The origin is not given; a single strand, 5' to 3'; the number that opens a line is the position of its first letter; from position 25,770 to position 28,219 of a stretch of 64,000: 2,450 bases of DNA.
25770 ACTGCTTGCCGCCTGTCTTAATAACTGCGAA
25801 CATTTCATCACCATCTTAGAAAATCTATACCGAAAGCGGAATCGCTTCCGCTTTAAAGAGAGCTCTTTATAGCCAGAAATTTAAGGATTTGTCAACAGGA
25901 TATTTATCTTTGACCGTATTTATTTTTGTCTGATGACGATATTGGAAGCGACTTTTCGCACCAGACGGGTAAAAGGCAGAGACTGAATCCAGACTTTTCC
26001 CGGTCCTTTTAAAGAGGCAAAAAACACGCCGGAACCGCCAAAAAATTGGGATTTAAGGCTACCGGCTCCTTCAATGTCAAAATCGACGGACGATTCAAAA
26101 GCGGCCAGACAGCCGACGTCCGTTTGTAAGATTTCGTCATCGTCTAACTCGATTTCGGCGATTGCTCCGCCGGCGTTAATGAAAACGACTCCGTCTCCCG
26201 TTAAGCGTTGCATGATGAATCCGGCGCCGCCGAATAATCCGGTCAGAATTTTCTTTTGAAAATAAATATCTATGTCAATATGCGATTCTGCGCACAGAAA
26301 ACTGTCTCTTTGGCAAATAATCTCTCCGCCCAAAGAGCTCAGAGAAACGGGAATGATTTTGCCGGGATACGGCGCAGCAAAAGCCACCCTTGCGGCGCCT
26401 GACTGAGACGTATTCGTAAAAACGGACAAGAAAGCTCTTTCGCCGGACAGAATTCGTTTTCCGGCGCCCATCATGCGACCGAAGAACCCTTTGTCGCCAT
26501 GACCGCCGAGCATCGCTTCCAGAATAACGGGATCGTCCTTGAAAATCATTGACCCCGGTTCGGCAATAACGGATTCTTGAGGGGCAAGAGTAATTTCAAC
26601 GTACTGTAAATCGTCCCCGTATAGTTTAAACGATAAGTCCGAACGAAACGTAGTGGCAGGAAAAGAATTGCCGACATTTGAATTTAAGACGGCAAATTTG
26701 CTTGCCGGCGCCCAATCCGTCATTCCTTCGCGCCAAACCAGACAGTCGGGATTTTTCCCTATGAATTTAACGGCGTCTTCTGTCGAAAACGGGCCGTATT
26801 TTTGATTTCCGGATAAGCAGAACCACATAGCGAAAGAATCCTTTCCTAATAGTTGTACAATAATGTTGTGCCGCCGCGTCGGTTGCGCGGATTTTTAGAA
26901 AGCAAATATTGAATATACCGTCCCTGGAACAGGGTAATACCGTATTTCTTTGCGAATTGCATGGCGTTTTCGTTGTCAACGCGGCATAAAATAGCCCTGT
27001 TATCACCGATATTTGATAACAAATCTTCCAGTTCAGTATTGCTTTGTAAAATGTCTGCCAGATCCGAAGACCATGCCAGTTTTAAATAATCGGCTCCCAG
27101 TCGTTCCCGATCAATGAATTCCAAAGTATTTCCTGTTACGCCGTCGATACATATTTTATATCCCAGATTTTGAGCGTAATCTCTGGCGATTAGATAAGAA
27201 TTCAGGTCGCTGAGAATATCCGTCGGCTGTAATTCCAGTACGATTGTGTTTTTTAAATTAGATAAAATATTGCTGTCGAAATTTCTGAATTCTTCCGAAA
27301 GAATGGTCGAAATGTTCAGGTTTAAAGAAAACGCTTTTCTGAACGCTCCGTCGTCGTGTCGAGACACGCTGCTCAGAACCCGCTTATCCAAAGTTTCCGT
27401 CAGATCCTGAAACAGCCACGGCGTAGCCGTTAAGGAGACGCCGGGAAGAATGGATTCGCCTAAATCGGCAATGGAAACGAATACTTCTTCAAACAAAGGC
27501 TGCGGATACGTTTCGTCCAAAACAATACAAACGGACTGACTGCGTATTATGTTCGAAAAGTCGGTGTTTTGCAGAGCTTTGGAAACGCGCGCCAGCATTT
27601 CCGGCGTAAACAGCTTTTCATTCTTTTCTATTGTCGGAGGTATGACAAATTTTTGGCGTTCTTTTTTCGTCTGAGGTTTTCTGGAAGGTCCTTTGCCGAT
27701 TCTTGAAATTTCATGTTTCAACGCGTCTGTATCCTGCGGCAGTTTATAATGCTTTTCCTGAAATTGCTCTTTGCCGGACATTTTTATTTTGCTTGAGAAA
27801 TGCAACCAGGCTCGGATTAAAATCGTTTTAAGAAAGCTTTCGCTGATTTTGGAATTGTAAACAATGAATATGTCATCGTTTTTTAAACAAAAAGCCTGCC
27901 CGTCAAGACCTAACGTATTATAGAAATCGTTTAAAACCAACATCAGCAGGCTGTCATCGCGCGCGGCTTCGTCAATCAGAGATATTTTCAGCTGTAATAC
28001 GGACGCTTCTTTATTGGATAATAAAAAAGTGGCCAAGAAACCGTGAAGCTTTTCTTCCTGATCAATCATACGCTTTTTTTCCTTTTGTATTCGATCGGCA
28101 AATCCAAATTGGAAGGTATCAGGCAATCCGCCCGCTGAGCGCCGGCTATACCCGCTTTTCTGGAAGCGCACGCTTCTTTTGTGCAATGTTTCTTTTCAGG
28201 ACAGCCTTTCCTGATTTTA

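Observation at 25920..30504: Minus-strand cluster: OmpA-like coiled-coil lipoprotein, two tandem paralogous dead GGDEF-EAL-like proteins and a GYF/AIM24-family protein, upstream of rplU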

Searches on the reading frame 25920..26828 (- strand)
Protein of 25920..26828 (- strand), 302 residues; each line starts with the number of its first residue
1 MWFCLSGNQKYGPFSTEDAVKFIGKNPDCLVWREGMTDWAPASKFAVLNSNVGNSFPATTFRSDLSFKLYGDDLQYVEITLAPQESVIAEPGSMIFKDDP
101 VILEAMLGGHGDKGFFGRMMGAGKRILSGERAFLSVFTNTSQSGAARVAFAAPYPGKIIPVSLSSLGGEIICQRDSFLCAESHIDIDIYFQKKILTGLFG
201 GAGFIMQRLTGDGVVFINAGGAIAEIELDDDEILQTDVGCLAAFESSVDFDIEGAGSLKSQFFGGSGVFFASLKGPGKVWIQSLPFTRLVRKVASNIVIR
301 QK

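Call 3: search_protein_families(library=pfam, proteins=[window:25920-26828:-], max_evalue=1)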
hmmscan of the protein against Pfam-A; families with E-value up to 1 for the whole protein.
window:25920-26828:- (302 aa): 2 families
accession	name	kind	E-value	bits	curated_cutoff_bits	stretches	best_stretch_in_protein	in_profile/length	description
PF01987.23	AIM24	-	6e-65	219.2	25.7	1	67-284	1-205/205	Mitochondrial biogenesis AIM24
PF14237.11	GYF_2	-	6.2e-12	45.6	25.8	1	2-46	1-48/50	GYF domain 2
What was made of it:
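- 25920..26828 (-): Clade-specific downstream neighbour: a GYF_2 (aa 2-46) plus AIM24 (aa 67-284) protein. It starts 17 nt after B's stop. Pfam (call 3).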

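Call 4: search_protein_families(library=ncbifam, proteins=[window:25920-26828:-], max_evalue=1)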
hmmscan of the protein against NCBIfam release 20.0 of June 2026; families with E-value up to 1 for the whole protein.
window:25920-26828:- (302 aa): 2 families
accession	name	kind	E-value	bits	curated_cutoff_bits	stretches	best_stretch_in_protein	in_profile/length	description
TIGR00266.1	TIGR00266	hypoth_equivalog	1.2e-28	100.2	96.6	1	76-295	13-216/222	TIGR00266 family protein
NF033761.1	gliding_GltJ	equivalog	0.00013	21.2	450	1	26-50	177-201/671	adventurous gliding motility protein GltJ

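Call 87: search_protein_families(library=padloc, proteins=[window:25920-26828:-], max_evalue=0.01)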
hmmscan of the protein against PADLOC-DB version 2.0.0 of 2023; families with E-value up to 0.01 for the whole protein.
window:25920-26828:- (302 aa): 0 families

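Call 88: search_solved_structures(query=window:25920-26828:-, max_evalue=0.001)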
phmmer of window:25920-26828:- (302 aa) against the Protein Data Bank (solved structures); distinct sequences matched with E-value up to 0.001: 3.
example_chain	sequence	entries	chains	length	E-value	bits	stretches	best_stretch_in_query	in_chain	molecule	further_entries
1yox_A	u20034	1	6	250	1.2e-65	224.9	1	64-293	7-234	hypothetical protein PA3696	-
1pg6_A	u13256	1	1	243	1.6e-15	60.4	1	75-287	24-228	Hypothetical protein SpyM3_0169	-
7z3c_A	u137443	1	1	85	0.00081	22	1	2-50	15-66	Adventurous gliding motility protein X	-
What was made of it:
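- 25920..26828 (-): PDB 1yox, PA3696, E 1e-65 (call 88).
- On AIM24 / TIGR00266 with GYF_2, for the fourth gene: PA3696 (1yox) matches at E 1e-65 (call 88).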

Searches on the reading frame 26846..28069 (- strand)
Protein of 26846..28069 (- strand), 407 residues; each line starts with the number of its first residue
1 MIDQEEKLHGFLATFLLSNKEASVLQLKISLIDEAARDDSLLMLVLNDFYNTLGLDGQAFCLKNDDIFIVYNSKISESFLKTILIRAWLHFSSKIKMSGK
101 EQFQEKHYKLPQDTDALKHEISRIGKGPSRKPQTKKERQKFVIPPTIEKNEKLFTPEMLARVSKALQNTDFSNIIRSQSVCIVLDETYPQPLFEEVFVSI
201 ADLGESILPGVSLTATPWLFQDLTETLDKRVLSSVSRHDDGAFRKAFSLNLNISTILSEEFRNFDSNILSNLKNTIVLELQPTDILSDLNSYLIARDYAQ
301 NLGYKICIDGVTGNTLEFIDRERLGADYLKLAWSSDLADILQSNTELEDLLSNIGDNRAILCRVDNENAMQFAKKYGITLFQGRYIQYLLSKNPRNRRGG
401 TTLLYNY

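Call 3: search_protein_families(library=pfam, proteins=[window:26846-28069:-], max_evalue=1)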
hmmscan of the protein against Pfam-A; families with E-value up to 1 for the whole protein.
window:26846-28069:- (407 aa): 2 families
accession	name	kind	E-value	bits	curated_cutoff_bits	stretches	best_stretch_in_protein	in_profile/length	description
PF00563.25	EAL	-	1.7e-08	34.6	31.3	1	221-386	61-233/236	EAL domain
PF23966.1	DUF7294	-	0.13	12.7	27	1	350-373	21-44/66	Domain of unknown function (DUF7294)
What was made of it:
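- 26846..28069 (-): Paralog B (407 aa): GGDEF-like N-domain and EAL-fold domain, no Cys tail. Pfam EAL scores 34.6 bits, above the 31.3 cut-off (call 3).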

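Call 4: search_protein_families(library=ncbifam, proteins=[window:26846-28069:-], max_evalue=1)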
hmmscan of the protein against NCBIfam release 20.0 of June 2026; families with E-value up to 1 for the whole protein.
window:26846-28069:- (407 aa): 1 family
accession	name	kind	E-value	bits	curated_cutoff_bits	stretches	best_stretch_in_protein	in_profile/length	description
NF008281.1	PRK11059.1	equivalog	0.011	14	663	1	222-311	454-547/633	RNase E specificity factor CsrD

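Call 5: find_homologous_proteins(query=window:26846-28069:-)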
Query window:26846-28069:- (407 aa): 798 proteins with E <= 0.001 among 5469 candidates; the best 120 are listed.
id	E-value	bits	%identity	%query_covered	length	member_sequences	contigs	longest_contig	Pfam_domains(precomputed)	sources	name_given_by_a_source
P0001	4.2e-197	673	76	100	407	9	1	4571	PF00563.26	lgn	-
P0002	6.6e-196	669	76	100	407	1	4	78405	PF00563.26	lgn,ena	-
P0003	1.9e-194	664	74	100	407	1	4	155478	PF00563.26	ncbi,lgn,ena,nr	ncbi:MAG: EAL domain-containing protein [Alphaproteobacteria bacterium]|nr:EAL domain-containing pro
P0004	3.5e-188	644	72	100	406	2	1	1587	PF00563.26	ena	-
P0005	4.6e-187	640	100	71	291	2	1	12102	PF00563.26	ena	-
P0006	2.2e-183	628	71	100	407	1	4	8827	PF00563.26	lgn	-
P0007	8.8e-182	622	70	99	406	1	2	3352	PF00563.26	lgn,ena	-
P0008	9.6e-182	622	69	100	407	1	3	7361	PF00563.26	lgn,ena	-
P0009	2.3e-180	618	71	100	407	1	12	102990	PF00563.26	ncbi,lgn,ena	-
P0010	6.2e-180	616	69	100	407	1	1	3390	PF00563.26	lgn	-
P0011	1.2e-179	615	70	100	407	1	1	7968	PF00563.26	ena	-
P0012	1.3e-179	615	70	100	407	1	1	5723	PF00563.26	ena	-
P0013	1.6e-179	615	70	100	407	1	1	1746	PF00563.26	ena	-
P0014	4.9e-179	613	71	100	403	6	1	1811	PF00563.26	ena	-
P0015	7.4e-179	613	70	100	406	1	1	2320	PF00563.26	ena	-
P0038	3.5e-140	486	56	99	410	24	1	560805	PF00563.26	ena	-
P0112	3.2e-104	367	49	97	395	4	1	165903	PF00563.26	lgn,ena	-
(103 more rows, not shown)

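Call 8: search_solved_structures(query=window:26846-28069:-, max_evalue=1, show_alignments=2)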
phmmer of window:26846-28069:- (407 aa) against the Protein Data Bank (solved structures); distinct sequences matched with E-value up to 1: 2.
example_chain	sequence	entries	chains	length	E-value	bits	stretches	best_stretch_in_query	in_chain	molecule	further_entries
8pps_A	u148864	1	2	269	0.017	17.5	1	164-385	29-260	EAL domain-containing protein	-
5xgb_A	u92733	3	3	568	0.057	15.7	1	160-386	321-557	Uncharacterized protein | Uncharacterized protein PA0861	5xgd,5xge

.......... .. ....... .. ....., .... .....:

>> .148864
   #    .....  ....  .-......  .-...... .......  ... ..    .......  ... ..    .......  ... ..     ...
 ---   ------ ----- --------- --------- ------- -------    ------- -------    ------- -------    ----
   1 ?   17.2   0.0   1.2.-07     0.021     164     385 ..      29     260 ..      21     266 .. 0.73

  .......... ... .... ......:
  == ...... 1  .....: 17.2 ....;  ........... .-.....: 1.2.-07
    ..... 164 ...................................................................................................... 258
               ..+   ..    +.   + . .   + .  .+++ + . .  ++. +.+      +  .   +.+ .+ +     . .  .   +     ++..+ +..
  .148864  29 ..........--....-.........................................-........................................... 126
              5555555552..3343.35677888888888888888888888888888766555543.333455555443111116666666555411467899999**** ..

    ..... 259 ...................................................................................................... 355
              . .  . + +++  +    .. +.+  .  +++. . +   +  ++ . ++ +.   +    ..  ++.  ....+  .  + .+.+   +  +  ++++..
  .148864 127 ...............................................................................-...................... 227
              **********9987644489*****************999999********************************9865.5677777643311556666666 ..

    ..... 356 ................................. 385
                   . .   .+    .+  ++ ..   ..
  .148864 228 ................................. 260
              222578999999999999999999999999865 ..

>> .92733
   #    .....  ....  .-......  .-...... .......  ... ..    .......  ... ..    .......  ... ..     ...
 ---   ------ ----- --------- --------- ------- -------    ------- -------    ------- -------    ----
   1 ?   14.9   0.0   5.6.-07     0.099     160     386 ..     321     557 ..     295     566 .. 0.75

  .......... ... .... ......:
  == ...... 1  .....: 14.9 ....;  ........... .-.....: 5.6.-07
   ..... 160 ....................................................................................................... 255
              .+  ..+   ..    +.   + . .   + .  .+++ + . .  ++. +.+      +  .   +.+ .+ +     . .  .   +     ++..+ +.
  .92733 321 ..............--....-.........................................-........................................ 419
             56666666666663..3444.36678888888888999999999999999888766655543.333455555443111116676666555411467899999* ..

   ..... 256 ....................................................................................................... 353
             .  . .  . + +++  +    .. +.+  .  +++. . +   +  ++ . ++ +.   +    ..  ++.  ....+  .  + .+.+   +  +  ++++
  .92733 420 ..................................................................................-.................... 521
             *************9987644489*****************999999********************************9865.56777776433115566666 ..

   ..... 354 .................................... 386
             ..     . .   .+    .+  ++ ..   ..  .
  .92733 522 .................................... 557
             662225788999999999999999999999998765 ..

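Call 27: predict_structure(alignment_id=A2)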
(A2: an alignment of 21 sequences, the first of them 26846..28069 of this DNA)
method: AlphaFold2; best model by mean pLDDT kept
length: 407 residues; sequences in the alignment: 21
mean_pLDDT: 76.4   pTM: 0.71
mean pLDDT of the five models: 76.4, 75.7, 75.3, 75.1, 73.9
residues with pLDDT >= 90: 53; 70-90: 239; 50-70: 76; < 50: 39
segments of 3 or more residues with pLDDT < 50: 97-101, 131-151, 398-407
pLDDT, mean of each block of 10 residues (from residue 1): 75 82 89 75 84 85 90 85 83 54 75 88 77 40 38 59 65 73 82 79 63 58 72 63 72 85 82 86 84 90 91 88 90 88 86 83 89 88 88 59 35
secondary structure, 60 per line:
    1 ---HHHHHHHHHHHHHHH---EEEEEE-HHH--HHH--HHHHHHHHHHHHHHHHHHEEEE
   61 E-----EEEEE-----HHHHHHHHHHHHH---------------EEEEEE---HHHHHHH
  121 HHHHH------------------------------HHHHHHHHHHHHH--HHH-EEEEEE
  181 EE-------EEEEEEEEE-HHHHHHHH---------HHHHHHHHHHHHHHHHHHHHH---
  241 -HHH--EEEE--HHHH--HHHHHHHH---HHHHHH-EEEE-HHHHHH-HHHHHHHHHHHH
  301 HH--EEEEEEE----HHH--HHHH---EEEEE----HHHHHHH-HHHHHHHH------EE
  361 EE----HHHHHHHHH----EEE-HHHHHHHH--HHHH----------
elements in order: H4-18 E22-27 H39-56 E57-61 E67-71 H77-89 E105-110 H114-125 H156-168 E175-182 E190-198 H200-207 H217-237 E247-250 H253-256 H259-266 H270-275 E277-280 H282-287 H289-302 E305-311 H321-324 E328-332 H337-343 H345-352 E359-362 H367-375 E380-382 H384-391 H394-397
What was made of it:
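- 26846..28069 (-): The AF2 model has pLDDT 76.4 (call 27).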

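Call 35: find_encoding_contigs(protein=P0038, flank=6000, max_places=2)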
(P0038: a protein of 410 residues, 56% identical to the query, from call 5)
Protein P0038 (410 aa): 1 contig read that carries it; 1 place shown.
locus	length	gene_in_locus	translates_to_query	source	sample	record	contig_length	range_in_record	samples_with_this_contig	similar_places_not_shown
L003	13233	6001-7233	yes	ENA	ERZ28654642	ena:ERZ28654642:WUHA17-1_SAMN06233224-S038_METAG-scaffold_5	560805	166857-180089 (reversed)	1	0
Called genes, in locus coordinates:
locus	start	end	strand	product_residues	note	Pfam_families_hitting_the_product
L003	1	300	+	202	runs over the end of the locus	PF13036:LpoB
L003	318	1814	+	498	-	-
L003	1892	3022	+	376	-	PF20573:DUF6782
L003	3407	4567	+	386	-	-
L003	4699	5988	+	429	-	PF00563:EAL (faint)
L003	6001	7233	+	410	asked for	PF00563:EAL (weak)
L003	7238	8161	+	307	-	PF14237:GYF_2, PF01987:AIM24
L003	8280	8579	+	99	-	PF00829:Ribosomal_L21p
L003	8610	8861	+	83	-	PF01016:Ribosomal_L27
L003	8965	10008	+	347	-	PF01018:GTP1_OBG, PF01926:MMR_HSR1, PF02421:FeoB_N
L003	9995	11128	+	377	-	PF00696:AA_kinase, PF01472:PUA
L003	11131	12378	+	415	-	PF00171:Aldedh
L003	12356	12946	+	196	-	PF01467:CTP_transf_like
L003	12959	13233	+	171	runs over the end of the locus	PF02410:RsfS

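Call 36: find_encoding_contigs(protein=P0112, flank=6000, max_places=2)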
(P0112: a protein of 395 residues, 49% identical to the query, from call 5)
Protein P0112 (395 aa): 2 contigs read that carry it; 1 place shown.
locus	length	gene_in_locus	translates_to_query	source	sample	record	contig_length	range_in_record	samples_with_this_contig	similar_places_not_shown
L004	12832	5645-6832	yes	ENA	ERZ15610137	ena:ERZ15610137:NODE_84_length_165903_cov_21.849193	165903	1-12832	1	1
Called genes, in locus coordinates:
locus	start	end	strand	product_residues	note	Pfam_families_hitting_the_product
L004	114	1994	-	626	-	PF12710:HAD (faint), PF00122:E1-E2_ATPase, PF00702:Hydrolase, PF08282:Hydrolase_3 (weak)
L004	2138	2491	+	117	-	PF01022:HTH_5, PF12840:HTH_20 (faint)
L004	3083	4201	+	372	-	-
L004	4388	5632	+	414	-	PF00563:EAL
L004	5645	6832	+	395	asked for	PF00563:EAL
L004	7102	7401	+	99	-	PF00829:Ribosomal_L21p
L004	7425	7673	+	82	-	PF01016:Ribosomal_L27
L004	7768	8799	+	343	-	PF01018:GTP1_OBG, PF01926:MMR_HSR1, PF02421:FeoB_N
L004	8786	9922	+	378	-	PF00696:AA_kinase, PF01472:PUA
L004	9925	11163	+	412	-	PF00171:Aldedh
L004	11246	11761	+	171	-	PF01467:CTP_transf_like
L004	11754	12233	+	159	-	PF02410:RsfS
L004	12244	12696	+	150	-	PF02590:SPOUT_MTase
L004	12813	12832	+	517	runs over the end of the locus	PF01676:Metalloenzyme, PF06415:iPGM_N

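Call 41: search_solved_structures(query=A2, max_evalue=0.01, show_alignments=3)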
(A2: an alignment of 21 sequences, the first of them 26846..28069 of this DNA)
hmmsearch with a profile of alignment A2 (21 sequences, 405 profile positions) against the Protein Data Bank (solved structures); distinct sequences matched with E-value up to 0.01: 0.
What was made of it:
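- Tried and rejected: A profile of the B family against PDB sequences gave no hit at E <= 0.01 (call 41).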

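Call 87: search_protein_families(library=padloc, proteins=[window:26846-28069:-], max_evalue=0.01)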
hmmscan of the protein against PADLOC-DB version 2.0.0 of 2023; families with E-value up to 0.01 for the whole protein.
window:26846-28069:- (407 aa): 0 families
